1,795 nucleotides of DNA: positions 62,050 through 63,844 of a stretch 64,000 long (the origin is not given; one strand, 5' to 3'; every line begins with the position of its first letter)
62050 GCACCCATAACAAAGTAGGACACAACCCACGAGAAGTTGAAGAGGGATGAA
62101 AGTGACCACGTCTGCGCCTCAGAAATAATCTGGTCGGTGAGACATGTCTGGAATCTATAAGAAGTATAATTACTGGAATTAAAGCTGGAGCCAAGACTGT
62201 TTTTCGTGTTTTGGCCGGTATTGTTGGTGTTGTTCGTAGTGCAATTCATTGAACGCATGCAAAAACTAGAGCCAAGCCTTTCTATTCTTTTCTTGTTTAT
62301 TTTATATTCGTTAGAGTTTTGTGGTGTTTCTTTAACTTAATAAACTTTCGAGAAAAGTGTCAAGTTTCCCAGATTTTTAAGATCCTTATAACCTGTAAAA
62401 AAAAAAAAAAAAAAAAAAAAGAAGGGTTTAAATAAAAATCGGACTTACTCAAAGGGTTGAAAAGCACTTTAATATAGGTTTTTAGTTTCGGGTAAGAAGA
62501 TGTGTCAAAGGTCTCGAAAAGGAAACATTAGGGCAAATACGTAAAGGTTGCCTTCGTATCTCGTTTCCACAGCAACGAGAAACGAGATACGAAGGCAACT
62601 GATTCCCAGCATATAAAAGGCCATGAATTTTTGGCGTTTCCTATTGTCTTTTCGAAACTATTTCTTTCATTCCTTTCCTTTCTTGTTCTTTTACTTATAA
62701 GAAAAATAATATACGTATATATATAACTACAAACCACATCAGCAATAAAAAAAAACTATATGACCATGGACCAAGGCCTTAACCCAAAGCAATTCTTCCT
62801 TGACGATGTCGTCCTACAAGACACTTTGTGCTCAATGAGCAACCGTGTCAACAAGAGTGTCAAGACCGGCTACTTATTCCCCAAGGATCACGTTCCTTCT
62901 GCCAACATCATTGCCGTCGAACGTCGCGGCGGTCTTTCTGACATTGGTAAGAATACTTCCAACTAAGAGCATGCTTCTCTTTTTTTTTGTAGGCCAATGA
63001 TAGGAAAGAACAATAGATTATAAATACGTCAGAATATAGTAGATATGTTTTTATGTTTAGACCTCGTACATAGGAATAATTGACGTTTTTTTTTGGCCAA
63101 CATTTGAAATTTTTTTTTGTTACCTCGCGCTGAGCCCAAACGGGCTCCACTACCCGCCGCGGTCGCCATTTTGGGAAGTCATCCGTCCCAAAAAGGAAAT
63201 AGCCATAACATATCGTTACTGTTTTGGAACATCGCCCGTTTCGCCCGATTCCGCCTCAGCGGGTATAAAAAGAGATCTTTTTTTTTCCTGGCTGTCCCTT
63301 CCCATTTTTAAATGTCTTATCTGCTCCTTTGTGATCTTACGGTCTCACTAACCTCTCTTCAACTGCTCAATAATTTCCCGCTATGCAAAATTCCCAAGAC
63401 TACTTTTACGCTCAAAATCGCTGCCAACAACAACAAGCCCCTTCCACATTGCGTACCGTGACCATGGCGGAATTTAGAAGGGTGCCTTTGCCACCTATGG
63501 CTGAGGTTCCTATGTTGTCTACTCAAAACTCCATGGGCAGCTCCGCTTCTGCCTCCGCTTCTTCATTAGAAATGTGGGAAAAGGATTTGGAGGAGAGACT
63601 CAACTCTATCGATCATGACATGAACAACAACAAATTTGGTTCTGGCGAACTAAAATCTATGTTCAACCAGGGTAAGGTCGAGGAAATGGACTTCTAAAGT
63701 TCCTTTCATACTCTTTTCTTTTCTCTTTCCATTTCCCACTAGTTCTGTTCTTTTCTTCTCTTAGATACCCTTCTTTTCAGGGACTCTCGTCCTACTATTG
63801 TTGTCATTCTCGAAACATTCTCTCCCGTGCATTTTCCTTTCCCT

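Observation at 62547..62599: Perfect 21-bp inverted repeat with RFX/Crt1-like half-sites in the HUG1 promoter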

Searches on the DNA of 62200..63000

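Call 44: search_rna_families(source=window, start=62200, end=63000, threshold=evalue, max_evalue=1)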
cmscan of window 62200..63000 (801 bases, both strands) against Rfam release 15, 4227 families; matches with E-value up to 1: 3.
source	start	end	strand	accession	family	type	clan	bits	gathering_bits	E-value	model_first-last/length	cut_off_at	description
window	62548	62598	+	RF04128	MIR8562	Gene; miRNA;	-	23.2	211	0.068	1-242/242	no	MIR8562 microRNA precursor family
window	62535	62610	-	RF03323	mir-3613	Gene; miRNA;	-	22.7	91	0.038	1-86/86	no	mir-3613 microRNA precursor family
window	62546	62600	+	RF04207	MIR5048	Gene; miRNA;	-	14.7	160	0.56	1-356/356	no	MIR5048 microRNA precursor family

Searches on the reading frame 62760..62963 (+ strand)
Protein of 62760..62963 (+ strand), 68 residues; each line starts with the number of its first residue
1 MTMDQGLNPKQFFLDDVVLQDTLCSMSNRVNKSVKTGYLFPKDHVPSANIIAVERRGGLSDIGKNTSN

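Call 14: find_homologous_proteins(query=window:62760-62963:+, max_evalue=0.001)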
Query seq(68 aa) (68 aa): 2 proteins with E <= 0.001 among 2 candidates.
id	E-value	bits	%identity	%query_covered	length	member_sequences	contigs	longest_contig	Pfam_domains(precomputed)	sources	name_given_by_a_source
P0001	3.0e-35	136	94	99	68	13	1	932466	-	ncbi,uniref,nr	ncbi:hypothetical protein SMKI_13G0740 [Saccharomyces mikatae IFO 1815]|uniref:Uncharacterized prote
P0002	1.3e-32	128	94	94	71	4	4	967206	-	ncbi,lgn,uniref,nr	ncbi:hypothetical protein SUVZ_13G0820 [Saccharomyces uvarum]|uniref:Uncharacterized protein n=1 Tax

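Call 15: list_cluster_members(proteins=[P0001, P0002, window:62760-62963:+])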
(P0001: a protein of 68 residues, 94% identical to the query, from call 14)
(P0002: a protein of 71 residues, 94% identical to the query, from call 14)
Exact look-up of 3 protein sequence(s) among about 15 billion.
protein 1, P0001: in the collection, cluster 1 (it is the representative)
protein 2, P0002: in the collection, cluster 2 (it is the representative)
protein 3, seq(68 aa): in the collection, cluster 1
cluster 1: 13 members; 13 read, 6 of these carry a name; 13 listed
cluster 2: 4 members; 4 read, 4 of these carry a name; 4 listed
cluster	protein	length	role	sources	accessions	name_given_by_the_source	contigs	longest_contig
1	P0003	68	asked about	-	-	AQG_2a_G0040390.mRNA.1.CDS.1 [Saccharomyces cerevisiae] | hypothetical protein | MEC1-mediated checkpoint protein HUG1 n=8 Tax=Saccharomyces TaxID=4930 RepID=HUG1_YEAST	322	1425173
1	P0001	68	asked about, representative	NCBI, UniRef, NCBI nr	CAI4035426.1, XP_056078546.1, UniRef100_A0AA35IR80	hypothetical protein SMKI_13G0740 [Saccharomyces mikatae IFO 1815] | Uncharacterized protein n=1 Tax=Saccharomyces mikatae IFO 1815 TaxID=226126 ... | uncharacterized protein SMKI_13G0740 [Saccharomyces mikatae IFO 1815]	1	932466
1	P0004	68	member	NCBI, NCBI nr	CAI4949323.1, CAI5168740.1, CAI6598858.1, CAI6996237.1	BBT_HP_G0153200.mRNA.1.CDS.1 [Saccharomyces cerevisiae] | BBT_HP_G0043220.mRNA.1.CDS.1 [Saccharomyces cerevisiae]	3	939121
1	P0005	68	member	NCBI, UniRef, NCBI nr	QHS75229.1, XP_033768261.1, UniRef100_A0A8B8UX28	Hug1p [Saccharomyces paradoxus] | Hug1p n=1 Tax=Saccharomyces paradoxus TaxID=27291 RepID=A0A8B8UX28_SACPA | Sml1 [Saccharomyces paradoxus]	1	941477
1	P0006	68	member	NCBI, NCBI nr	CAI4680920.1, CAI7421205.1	CDA_G0039880.mRNA.1.CDS.1 [Saccharomyces cerevisiae]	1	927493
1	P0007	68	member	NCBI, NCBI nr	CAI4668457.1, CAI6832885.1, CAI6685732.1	AIS_collapsed_G0040070.mRNA.1.CDS.1 [Saccharomyces cerevisiae] | AIS_HP1_G0039820.mRNA.1.CDS.1 [Saccharomyces cerevisiae]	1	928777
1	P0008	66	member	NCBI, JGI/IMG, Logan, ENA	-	-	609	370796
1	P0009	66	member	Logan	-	-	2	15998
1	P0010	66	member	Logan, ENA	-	-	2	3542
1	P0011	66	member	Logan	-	-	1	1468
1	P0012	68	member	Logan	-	-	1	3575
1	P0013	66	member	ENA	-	-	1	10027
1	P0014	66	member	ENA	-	-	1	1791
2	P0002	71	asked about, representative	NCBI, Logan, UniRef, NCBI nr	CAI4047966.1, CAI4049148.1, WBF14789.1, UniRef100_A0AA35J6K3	hypothetical protein SUVZ_13G0820 [Saccharomyces uvarum] | Uncharacterized protein n=1 Tax=Saccharomyces uvarum TaxID=230603 RepID=A0AA35J6K3_SACUV | hypothetical protein N7582_004260 [Saccharomyces uvarum]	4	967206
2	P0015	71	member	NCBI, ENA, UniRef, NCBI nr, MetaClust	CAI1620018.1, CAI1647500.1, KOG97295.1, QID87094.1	hypothetical protein SEUBUCD646_0M00890 [Saccharomyces eubayanus] | M1-mediated checkpoint protein hug1 n=2 Tax=Saccharomyces TaxID=4930 ... | HUG1-like protein [Saccharomyces eubayanus]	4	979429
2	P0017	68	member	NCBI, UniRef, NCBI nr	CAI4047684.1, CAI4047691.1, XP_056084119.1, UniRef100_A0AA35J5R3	hypothetical protein SKDZ_13G0780 [Saccharomyces kudriavzevii ZP591] | Uncharacterized protein n=2 Tax=Saccharomyces kudriavzevii (strain ATCC MYA-4449 / AS ... | uncharacterized protein SKDI_13G0810 [Saccharomyces kudriavzevii IFO 1802]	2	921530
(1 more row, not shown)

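Call 16: find_encoding_contigs(protein=P0001, flank=2500, max_places=3)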
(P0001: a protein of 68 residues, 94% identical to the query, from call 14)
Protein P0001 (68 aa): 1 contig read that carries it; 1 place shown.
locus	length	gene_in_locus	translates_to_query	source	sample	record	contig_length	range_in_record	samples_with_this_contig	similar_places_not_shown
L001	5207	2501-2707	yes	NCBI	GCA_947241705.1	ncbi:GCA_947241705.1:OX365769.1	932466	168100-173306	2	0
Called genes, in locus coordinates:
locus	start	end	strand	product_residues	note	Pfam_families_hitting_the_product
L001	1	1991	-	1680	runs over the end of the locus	PF00027:cNMP_binding, PF24179:NTE_Ploop, PF01734:Patatin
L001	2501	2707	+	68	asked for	-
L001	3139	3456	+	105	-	-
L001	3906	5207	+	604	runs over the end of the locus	PF00149:Metallophos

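Call 17: find_encoding_contigs(protein=P0002, flank=2500, max_places=4)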
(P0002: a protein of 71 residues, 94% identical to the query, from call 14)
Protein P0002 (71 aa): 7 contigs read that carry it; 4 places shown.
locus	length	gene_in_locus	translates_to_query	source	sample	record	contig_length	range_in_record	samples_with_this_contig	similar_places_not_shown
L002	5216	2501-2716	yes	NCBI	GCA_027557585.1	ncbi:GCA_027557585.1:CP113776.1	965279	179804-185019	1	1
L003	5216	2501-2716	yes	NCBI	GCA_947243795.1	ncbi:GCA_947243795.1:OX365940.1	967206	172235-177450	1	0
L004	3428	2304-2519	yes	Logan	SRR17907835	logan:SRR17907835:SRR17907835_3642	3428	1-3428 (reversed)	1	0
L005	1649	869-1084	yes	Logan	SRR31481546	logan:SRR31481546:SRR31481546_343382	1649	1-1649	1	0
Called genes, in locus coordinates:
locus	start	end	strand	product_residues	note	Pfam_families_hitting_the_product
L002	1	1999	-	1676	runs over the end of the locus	PF00027:cNMP_binding, PF24179:NTE_Ploop, PF01734:Patatin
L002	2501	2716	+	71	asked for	-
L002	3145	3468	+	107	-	-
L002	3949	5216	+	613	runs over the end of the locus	PF00149:Metallophos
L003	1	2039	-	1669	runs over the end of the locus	PF00027:cNMP_binding, PF24179:NTE_Ploop, PF01734:Patatin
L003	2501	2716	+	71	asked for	-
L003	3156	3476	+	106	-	-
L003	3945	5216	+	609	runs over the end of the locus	PF00149:Metallophos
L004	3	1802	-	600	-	?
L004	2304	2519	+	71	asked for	-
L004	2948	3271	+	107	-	-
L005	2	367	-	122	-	?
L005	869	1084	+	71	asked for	-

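Call 18: find_encoding_contigs(protein=P0005, flank=2500, max_places=3)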
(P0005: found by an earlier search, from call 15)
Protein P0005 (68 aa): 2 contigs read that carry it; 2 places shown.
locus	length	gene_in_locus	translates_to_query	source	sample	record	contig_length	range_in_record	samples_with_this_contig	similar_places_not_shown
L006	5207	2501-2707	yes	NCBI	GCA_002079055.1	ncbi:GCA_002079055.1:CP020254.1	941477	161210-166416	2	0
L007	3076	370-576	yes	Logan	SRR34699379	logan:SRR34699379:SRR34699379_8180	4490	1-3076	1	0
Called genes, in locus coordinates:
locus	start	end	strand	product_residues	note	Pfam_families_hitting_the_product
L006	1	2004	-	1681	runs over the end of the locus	PF00027:cNMP_binding, PF24179:NTE_Ploop, PF01734:Patatin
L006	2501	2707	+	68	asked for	-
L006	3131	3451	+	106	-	-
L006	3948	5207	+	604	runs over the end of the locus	PF00149:Metallophos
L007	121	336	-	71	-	-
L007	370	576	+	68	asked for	-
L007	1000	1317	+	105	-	-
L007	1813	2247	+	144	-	-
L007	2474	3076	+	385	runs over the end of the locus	PF00149:Metallophos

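Call 19: find_encoding_contigs(protein=P0015, flank=2500, max_places=3)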
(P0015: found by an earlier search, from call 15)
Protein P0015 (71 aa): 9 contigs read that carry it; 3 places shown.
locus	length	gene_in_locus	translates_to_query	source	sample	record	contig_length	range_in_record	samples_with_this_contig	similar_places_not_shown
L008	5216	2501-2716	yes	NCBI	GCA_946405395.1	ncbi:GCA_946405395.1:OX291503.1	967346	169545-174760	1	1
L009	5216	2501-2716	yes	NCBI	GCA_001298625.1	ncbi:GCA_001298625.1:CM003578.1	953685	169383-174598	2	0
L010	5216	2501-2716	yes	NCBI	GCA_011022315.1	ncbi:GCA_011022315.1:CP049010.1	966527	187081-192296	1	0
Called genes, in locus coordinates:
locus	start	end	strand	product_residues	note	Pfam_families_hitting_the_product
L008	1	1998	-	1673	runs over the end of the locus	PF00027:cNMP_binding, PF24179:NTE_Ploop, PF01734:Patatin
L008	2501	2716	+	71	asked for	-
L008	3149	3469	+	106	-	-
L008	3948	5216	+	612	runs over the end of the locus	-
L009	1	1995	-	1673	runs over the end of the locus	PF00027:cNMP_binding, PF24179:NTE_Ploop, PF01734:Patatin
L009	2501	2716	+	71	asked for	-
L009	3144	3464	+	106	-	-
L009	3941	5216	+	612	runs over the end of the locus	-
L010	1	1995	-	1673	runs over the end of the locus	PF00027:cNMP_binding, PF24179:NTE_Ploop, PF01734:Patatin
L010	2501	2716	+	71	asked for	-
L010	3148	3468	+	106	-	-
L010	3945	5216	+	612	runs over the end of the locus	-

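Call 20: find_encoding_contigs(protein=P0017, flank=2500, max_places=3)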
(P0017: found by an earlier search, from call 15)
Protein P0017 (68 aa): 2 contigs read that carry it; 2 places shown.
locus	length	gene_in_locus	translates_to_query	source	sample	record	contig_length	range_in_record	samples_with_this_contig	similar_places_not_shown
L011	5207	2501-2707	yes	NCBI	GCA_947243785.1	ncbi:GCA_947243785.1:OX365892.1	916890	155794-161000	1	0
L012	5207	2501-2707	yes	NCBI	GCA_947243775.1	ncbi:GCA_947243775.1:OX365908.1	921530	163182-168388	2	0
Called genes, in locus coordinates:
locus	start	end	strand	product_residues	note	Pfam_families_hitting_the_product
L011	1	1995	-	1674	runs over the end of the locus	PF00027:cNMP_binding, PF24179:NTE_Ploop, PF01734:Patatin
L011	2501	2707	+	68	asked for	-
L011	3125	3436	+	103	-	-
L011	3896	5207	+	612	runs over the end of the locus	PF00149:Metallophos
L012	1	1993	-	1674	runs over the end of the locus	PF00027:cNMP_binding, PF24179:NTE_Ploop, PF01734:Patatin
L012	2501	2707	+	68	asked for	-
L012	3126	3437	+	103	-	-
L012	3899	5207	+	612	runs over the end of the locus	PF00149:Metallophos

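Call 21: find_encoding_contigs(protein=P0003, flank=2500, max_places=10)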
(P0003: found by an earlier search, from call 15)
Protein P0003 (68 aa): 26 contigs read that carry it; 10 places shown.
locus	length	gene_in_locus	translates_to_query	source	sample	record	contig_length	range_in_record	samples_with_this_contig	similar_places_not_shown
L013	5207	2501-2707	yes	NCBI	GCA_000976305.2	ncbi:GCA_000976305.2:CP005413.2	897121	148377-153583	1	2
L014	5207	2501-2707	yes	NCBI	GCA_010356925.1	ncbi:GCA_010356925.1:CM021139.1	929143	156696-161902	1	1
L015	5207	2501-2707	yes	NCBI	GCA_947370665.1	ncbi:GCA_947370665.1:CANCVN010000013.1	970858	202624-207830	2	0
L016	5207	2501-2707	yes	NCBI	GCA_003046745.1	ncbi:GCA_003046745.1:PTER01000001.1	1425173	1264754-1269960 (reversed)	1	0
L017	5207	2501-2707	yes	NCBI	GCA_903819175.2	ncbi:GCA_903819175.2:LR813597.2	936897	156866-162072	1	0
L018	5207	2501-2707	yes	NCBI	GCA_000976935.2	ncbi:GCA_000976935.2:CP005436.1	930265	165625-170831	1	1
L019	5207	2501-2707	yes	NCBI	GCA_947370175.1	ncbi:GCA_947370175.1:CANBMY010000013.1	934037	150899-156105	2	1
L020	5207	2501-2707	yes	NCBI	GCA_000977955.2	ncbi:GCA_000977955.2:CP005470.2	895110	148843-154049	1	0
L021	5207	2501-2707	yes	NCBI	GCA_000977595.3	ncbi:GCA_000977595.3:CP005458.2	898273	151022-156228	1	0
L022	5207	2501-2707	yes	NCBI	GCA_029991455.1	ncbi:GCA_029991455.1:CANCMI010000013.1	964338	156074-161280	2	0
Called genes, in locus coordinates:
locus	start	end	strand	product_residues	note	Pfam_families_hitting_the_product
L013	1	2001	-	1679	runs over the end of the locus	PF00027:cNMP_binding, PF24179:NTE_Ploop, PF01734:Patatin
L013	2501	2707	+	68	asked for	-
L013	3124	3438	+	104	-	-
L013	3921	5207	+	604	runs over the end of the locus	PF00149:Metallophos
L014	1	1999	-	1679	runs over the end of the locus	PF00027:cNMP_binding, PF24179:NTE_Ploop, PF01734:Patatin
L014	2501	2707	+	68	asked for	-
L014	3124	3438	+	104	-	-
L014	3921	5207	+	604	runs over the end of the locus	PF00149:Metallophos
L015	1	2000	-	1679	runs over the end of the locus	PF00027:cNMP_binding, PF24179:NTE_Ploop, PF01734:Patatin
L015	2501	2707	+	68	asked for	-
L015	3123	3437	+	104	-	-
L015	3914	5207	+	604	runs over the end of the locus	PF00149:Metallophos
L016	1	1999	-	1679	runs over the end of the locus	PF00027:cNMP_binding, PF24179:NTE_Ploop, PF01734:Patatin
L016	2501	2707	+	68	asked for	-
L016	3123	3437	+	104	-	-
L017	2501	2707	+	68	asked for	-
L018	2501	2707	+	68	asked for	-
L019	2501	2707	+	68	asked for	-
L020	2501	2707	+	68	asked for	-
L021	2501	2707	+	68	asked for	-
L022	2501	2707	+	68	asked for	-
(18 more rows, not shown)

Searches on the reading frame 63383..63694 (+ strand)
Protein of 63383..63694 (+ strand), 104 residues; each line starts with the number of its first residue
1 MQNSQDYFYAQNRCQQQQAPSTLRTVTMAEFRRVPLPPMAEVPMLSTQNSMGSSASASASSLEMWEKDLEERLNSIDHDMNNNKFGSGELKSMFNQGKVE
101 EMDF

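Call 37: find_homologous_proteins(query=window:63383-63694:+, max_evalue=0.001)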
Query seq(104 aa) (104 aa): 5 proteins with E <= 0.001 among 9 candidates.
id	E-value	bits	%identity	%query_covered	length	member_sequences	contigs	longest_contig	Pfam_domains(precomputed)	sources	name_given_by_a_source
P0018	9.2e-60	216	98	100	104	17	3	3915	-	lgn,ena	-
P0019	1.1e-55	203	93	100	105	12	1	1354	-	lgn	-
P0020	4.9e-52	192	89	100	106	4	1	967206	-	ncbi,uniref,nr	ncbi:hypothetical protein SUVZ_13G0830 [Saccharomyces uvarum]|uniref:Uncharacterized protein n=1 Tax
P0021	1.1e-35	139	99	66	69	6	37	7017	-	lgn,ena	-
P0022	1.4e-34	136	97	66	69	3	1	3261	-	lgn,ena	-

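Call 38: list_cluster_members(proteins=[P0019, P0020, P0018])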
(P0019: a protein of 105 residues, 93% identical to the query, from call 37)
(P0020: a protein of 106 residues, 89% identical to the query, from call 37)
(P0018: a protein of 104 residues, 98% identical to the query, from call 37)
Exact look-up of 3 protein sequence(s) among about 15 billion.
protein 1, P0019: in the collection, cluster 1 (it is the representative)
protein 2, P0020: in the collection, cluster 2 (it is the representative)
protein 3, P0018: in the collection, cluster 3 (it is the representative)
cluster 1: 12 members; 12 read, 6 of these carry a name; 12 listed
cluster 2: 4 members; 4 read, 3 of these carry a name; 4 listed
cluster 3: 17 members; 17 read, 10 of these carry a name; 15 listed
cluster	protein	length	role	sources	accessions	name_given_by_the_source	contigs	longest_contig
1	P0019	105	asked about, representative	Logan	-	-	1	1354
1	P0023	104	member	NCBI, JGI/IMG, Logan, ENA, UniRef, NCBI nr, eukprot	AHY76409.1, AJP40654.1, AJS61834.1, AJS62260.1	AQG_2a_G0040400.mRNA.1.CDS.1 [Saccharomyces cerevisiae] | hypothetical protein | Ribonucleotide reductase inhibitor protein SML1 n=4 Tax=Saccharomyces cerevisiae ...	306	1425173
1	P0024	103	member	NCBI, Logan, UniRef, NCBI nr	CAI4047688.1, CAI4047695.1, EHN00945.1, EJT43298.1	hypothetical protein SKDZ_13G0790 [Saccharomyces kudriavzevii ZP591] | SML1-like protein n=3 Tax=Saccharomyces TaxID=4930 RepID=J5PP61_SACK1 | uncharacterized protein SKDI_13G0820 [Saccharomyces kudriavzevii IFO 1802]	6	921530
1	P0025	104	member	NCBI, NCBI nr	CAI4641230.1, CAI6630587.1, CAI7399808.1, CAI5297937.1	BPK_HP2_G0038050.mRNA.1.CDS.1 [Saccharomyces cerevisiae]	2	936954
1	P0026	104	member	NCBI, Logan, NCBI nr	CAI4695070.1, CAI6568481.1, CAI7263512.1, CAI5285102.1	ASN_HP2_G0038320.mRNA.1.CDS.1 [Saccharomyces cerevisiae]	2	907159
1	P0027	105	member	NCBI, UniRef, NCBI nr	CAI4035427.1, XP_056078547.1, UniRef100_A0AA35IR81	hypothetical protein SMKI_13G0750 [Saccharomyces mikatae IFO 1815] | Uncharacterized protein n=1 Tax=Saccharomyces mikatae IFO 1815 TaxID=226126 ... | uncharacterized protein SMKI_13G0750 [Saccharomyces mikatae IFO 1815]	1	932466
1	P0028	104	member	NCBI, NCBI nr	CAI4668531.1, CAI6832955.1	AIS_collapsed_G0040080.mRNA.1.CDS.1 [Saccharomyces cerevisiae]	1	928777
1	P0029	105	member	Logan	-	-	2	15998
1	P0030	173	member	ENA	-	-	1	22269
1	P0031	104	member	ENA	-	-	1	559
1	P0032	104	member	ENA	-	-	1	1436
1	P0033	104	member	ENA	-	-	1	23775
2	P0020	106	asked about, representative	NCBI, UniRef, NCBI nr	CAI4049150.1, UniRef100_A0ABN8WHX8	hypothetical protein SUVZ_13G0830 [Saccharomyces uvarum] | Uncharacterized protein n=1 Tax=Saccharomyces uvarum TaxID=230603 RepID=A0ABN8WHX8_SACUV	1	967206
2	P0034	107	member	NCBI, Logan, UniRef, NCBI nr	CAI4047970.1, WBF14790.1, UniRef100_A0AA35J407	hypothetical protein N7582_004261 [Saccharomyces uvarum] | Uncharacterized protein n=1 Tax=Saccharomyces uvarum TaxID=230603 RepID=A0AA35J407_SACUV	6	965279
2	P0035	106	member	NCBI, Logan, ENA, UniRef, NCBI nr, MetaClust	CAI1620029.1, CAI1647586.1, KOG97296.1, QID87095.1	hypothetical protein SEUBUCD646_0M00900 [Saccharomyces eubayanus] | Ribonucleotide reductase inhibiting protein sml1 n=2 Tax=Saccharomyces TaxID=4930 ... | SML1-like protein [Saccharomyces eubayanus]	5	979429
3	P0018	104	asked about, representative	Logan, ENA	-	-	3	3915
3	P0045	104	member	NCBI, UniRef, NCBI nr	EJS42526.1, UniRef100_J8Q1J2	sml1p [Saccharomyces arboricola H-6] | Sml1p n=1 Tax=Saccharomyces arboricola (strain H-6 / AS 2.3317 / CBS 10644) TaxID=1160507 ...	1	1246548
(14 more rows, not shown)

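Call 39: find_encoding_contigs(protein=P0045, flank=2500, max_places=2)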
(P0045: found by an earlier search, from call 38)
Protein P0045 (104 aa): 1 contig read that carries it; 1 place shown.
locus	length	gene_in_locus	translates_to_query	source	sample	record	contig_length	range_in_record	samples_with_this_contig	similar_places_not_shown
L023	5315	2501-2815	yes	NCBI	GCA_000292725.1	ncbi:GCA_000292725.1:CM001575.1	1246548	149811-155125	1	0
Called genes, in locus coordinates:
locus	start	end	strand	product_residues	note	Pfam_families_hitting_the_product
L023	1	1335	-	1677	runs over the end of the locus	-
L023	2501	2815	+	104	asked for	-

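Call 40: find_encoding_contigs(protein=P0029, flank=2500, max_places=2)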
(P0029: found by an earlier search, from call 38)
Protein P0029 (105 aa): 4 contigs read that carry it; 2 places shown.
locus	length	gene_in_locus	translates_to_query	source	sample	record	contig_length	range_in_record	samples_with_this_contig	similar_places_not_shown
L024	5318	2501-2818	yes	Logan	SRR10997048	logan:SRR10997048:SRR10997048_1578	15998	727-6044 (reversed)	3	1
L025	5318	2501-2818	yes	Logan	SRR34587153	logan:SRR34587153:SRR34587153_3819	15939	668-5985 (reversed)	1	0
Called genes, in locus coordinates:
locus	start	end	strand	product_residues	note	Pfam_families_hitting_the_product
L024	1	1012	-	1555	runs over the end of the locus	PF00027:cNMP_binding, PF24179:NTE_Ploop, PF01734:Patatin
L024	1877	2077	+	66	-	-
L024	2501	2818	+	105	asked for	-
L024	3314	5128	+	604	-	PF00149:Metallophos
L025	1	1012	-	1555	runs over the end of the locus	PF00027:cNMP_binding, PF24179:NTE_Ploop, PF01734:Patatin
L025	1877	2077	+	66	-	-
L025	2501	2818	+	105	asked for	-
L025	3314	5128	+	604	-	PF00149:Metallophos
